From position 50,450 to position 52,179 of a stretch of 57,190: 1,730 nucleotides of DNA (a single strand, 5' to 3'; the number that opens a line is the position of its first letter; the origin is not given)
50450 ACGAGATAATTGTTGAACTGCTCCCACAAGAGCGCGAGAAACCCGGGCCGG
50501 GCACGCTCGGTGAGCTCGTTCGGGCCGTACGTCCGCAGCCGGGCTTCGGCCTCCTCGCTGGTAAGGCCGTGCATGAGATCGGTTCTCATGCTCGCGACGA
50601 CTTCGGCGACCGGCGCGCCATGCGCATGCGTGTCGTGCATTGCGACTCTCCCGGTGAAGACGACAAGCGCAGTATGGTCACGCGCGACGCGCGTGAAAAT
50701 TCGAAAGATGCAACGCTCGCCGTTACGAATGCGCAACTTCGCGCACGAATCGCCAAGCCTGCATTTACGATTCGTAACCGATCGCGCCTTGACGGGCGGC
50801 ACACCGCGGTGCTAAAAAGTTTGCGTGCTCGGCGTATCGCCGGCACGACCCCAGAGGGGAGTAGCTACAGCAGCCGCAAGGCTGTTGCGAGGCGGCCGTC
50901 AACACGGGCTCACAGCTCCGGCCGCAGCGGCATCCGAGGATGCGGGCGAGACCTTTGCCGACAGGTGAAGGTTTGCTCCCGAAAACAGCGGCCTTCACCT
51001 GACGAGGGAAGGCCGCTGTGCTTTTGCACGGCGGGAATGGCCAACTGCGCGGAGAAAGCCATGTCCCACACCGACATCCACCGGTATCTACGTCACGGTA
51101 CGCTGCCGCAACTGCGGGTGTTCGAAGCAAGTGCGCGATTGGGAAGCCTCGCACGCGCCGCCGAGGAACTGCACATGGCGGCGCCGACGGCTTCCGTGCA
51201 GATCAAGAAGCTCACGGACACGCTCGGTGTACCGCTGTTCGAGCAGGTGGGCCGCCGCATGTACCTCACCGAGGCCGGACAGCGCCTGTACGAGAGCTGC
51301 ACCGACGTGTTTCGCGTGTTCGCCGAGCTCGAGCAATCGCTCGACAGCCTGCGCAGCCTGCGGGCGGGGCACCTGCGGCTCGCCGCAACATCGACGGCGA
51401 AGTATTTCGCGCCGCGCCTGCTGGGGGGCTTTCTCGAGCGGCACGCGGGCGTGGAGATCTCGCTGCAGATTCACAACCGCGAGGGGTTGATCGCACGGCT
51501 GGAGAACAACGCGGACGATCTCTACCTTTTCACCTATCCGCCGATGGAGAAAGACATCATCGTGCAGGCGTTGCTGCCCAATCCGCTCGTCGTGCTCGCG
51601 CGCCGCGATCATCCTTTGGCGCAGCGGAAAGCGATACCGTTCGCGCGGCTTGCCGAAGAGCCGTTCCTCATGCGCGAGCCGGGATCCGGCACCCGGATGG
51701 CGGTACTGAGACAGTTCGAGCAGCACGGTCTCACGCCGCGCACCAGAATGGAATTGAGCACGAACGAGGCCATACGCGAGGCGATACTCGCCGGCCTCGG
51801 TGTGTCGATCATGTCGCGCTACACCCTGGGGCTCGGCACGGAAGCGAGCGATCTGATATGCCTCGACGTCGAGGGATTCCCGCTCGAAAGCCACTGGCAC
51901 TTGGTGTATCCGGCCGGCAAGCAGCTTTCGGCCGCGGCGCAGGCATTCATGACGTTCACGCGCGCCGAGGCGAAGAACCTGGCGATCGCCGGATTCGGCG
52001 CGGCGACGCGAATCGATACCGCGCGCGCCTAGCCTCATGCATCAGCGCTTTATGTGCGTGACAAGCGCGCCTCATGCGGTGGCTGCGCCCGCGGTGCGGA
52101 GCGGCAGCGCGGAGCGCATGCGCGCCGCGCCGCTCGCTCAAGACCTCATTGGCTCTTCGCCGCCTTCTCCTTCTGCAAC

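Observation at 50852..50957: Mn2+ (yybP-ykoY)-type riboswitch aptamer placed in front of a LysR regulator rather than a transporter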

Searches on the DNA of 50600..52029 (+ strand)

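Call 4: search_rna_families(source=window, start=50600, end=51100, threshold=evalue, max_evalue=10, show_alignments=5)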
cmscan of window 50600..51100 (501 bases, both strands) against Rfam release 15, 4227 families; matches with E-value up to 10: 6.
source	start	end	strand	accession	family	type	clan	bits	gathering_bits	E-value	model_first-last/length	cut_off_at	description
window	50701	50741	-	RF04004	mir-7940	Gene; miRNA;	-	17.6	80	0.93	1-57/57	no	mir-7940 microRNA precursor family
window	50627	50684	+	RF03242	mir-1397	Gene; miRNA;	-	16.5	70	1.7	1-84/84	no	mir-1397 microRNA precursor family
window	50981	51100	-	RF02883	BcKCsr2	Gene; sRNA;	-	14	40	1.1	11-129/129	5'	Burkholderia sRNA 2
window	50984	51018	+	RF02867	ncS011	Gene; sRNA;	-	13.3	48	0.47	171-204/207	no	Burkholderia sRNA 11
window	50862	51018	-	RF02342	ar7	Gene; sRNA;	-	12.2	60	5.4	1-145/145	no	Alphaproteobacterial sRNA ar7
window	50844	50918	+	RF00080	Manganese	Cis-reg; riboswitch;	-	7.5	45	8.2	1-177/177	no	Manganese Mn2+ riboswitch aptamer (yybP-ykoY)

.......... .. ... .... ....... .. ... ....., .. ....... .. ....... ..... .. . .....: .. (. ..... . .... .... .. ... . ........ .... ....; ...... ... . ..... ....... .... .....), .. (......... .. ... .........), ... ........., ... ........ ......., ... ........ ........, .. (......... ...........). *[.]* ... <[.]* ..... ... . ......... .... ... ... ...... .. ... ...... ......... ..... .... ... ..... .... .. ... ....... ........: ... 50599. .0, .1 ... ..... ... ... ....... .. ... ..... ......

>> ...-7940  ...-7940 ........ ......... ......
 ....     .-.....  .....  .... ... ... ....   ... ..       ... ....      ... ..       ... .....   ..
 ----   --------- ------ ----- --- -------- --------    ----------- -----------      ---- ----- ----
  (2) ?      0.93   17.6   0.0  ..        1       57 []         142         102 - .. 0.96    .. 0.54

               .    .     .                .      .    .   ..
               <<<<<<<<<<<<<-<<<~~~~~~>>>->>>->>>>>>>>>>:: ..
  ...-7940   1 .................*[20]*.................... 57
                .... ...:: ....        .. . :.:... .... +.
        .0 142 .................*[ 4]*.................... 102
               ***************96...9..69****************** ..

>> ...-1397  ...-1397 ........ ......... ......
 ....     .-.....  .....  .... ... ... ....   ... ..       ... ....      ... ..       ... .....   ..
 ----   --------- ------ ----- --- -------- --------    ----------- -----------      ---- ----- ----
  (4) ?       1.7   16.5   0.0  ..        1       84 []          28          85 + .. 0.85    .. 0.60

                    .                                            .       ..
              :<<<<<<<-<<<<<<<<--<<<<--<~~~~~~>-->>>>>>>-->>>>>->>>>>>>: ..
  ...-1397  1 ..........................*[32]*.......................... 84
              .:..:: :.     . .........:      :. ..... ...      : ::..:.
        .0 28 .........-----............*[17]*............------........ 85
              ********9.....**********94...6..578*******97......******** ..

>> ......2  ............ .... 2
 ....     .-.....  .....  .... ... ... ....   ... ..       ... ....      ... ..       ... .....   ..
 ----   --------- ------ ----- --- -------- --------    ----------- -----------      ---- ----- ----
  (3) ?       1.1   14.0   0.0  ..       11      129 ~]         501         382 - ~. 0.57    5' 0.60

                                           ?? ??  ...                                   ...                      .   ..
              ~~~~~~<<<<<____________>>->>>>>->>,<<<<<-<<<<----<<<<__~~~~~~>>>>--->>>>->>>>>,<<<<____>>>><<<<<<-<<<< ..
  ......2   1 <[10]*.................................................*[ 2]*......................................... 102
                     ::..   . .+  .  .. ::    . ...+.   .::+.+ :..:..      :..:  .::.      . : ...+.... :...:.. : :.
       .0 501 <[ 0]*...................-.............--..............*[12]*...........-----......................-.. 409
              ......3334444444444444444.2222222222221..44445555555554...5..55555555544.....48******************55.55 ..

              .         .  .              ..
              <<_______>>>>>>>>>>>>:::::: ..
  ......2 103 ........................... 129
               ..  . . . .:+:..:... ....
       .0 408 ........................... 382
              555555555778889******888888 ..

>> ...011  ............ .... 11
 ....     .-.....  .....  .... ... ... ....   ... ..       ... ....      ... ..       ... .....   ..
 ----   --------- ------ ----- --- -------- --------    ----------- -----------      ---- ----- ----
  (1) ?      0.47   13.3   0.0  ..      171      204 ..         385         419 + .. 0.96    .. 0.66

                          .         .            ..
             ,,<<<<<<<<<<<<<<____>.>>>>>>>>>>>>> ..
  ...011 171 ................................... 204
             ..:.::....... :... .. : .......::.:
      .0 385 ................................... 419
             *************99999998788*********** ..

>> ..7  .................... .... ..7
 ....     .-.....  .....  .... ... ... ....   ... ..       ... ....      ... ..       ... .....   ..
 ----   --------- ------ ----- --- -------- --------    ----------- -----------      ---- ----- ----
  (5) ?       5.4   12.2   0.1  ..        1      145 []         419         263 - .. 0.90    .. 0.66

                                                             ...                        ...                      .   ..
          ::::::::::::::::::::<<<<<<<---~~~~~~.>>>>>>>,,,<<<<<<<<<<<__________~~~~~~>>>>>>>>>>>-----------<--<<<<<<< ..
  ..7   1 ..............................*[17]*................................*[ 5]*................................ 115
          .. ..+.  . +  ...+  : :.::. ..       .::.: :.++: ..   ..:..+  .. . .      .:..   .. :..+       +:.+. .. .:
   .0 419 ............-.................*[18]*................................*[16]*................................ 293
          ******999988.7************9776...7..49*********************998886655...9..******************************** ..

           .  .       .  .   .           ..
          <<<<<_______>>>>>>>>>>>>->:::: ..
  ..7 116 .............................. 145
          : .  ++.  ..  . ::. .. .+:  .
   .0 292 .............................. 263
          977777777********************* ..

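Call 7: search_rna_families(source=window, start=50835, end=50975, threshold=evalue, max_evalue=10, show_alignments=10)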
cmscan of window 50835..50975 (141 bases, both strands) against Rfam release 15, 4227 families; matches with E-value up to 10: 4.
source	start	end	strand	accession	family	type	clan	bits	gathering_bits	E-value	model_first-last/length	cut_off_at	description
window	50870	50943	-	RF03348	mir-667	Gene; miRNA;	-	16.7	70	0.98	1-92/92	no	mir-667 microRNA precursor family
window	50856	50936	+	RF03841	mir-8941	Gene; miRNA;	-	15.5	80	3.5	1-84/84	no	mir-8941 microRNA precursor family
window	50860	50899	+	RF02335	GlsR2_miR4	Gene; snRNA; snoRNA; CD-box;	-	12.6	100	5.2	1-106/106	no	Giardia snoRNA GlsR2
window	50844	50918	+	RF00080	Manganese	Cis-reg; riboswitch;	-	7.5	45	2.3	1-177/177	no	Manganese Mn2+ riboswitch aptamer (yybP-ykoY)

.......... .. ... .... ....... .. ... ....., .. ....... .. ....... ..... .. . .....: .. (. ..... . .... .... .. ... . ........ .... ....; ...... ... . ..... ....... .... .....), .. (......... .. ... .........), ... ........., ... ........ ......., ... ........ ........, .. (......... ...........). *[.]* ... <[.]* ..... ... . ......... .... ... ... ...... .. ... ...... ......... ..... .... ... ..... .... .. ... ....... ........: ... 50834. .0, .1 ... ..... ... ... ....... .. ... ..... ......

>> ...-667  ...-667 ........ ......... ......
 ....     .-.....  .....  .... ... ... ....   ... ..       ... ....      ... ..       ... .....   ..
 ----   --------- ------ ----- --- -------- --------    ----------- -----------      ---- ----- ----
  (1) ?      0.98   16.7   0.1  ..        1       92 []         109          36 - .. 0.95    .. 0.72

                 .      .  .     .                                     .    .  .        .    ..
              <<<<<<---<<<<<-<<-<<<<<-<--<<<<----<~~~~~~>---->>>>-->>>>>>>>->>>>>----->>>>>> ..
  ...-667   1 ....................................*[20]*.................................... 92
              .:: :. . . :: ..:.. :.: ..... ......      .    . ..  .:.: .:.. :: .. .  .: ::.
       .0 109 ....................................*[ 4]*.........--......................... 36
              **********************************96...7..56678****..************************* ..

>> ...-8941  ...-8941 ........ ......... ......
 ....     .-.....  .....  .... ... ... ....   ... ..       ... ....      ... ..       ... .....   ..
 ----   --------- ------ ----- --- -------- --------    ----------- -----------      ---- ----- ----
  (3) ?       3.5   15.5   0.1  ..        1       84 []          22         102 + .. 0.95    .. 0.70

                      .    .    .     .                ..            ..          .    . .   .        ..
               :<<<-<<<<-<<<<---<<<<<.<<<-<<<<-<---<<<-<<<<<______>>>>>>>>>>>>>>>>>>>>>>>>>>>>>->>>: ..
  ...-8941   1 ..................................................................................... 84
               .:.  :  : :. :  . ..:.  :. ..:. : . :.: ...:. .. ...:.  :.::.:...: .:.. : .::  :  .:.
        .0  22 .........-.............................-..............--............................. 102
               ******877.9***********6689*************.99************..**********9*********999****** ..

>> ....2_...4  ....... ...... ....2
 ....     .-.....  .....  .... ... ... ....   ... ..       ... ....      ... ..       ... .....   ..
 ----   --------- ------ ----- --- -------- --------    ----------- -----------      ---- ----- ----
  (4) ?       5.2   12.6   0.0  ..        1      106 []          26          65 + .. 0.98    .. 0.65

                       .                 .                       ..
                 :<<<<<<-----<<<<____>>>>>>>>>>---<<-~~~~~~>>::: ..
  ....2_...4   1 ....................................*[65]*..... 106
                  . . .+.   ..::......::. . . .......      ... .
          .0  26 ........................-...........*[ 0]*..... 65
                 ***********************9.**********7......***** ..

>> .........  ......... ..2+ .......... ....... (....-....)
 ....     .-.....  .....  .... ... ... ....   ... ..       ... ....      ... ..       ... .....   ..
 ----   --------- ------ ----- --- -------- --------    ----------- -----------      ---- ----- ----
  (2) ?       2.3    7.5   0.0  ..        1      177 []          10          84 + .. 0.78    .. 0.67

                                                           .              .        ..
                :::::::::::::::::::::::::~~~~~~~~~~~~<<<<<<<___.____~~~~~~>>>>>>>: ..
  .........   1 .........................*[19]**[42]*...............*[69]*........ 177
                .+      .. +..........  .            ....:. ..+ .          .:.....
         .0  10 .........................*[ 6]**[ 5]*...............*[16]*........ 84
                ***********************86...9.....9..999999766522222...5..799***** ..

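Call 11: search_dna_similar(query=window:50640-51070:+, collection=plasmids, mode=distant, max_rows=30)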
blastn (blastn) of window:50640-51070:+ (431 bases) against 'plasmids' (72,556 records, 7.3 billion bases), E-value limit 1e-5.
No match.

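Call 15: search_rna_families(sources=[L024, L027, L029, L031, L001, L004, L007, L010, L012, L020, L023, L030, L034, L035, L038, L016], threshold=gathering, show_alignments=2)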
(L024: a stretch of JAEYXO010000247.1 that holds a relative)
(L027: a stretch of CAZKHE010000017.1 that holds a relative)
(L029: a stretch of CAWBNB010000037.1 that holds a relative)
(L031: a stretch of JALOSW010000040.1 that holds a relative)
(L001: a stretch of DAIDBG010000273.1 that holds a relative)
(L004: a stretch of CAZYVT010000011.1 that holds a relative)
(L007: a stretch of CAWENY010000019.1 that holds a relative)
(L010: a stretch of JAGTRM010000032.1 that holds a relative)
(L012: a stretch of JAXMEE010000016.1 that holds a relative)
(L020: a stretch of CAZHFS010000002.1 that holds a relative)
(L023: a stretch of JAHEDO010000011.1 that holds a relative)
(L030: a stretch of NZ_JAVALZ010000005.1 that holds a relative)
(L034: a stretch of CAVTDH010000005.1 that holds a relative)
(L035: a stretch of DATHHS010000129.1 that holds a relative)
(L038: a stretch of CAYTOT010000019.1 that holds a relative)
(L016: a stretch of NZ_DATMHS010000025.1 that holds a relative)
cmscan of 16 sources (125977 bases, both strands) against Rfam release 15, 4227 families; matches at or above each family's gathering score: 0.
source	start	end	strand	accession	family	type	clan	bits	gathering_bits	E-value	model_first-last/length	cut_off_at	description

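Call 31: build_rna_model(alignment_id=A1, structure=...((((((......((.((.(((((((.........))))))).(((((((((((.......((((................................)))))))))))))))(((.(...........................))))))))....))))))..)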
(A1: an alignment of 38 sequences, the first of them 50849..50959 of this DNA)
Model R1 built from alignment A1 (38 sequences, 166 columns); structure: as given.
model positions 115; base pairs 36; branch points 2; effective number of sequences 1.47; information 0.591 bits per position. Calibrated on 0.2 Mb of random sequence (short: E-values are rough).
structure used (alignment columns):
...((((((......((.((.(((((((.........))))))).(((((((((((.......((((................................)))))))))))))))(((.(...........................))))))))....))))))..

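Call 34: search_with_rna_model(model_id=R1, sources=[L071, L072], filters=off, max_evalue=10, show_alignments=3)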
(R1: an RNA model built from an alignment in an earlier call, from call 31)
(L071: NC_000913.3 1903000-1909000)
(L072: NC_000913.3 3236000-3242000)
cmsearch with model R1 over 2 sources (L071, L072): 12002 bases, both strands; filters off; matches with E-value up to 10: 13.
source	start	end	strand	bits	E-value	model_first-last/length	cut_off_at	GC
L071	2463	2574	+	46.8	4.6e-10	1-115/115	no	0.48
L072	2373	2501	+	43.3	3.3e-09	1-115/115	no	0.48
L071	3265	3339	+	10.6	0.35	1-115/115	no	0.49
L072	5766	5851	-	7.6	1.9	1-115/115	no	0.4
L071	2953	2989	+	7.6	1.9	1-115/115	no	0.57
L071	2476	2562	-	7.4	2.1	16-105/115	no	0.47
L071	2067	2107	+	6.9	2.7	1-115/115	no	0.34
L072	3626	3673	-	6.1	4.5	1-115/115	no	0.58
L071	2755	2777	-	6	4.8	1-115/115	no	0.52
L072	1334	1362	+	5.3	7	1-115/115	no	0.55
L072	2175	2256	+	5.1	7.6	1-115/115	no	0.63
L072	3598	3697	+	5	8.3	17-102/115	no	0.63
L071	3673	3707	-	4.8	9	1-115/115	no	0.54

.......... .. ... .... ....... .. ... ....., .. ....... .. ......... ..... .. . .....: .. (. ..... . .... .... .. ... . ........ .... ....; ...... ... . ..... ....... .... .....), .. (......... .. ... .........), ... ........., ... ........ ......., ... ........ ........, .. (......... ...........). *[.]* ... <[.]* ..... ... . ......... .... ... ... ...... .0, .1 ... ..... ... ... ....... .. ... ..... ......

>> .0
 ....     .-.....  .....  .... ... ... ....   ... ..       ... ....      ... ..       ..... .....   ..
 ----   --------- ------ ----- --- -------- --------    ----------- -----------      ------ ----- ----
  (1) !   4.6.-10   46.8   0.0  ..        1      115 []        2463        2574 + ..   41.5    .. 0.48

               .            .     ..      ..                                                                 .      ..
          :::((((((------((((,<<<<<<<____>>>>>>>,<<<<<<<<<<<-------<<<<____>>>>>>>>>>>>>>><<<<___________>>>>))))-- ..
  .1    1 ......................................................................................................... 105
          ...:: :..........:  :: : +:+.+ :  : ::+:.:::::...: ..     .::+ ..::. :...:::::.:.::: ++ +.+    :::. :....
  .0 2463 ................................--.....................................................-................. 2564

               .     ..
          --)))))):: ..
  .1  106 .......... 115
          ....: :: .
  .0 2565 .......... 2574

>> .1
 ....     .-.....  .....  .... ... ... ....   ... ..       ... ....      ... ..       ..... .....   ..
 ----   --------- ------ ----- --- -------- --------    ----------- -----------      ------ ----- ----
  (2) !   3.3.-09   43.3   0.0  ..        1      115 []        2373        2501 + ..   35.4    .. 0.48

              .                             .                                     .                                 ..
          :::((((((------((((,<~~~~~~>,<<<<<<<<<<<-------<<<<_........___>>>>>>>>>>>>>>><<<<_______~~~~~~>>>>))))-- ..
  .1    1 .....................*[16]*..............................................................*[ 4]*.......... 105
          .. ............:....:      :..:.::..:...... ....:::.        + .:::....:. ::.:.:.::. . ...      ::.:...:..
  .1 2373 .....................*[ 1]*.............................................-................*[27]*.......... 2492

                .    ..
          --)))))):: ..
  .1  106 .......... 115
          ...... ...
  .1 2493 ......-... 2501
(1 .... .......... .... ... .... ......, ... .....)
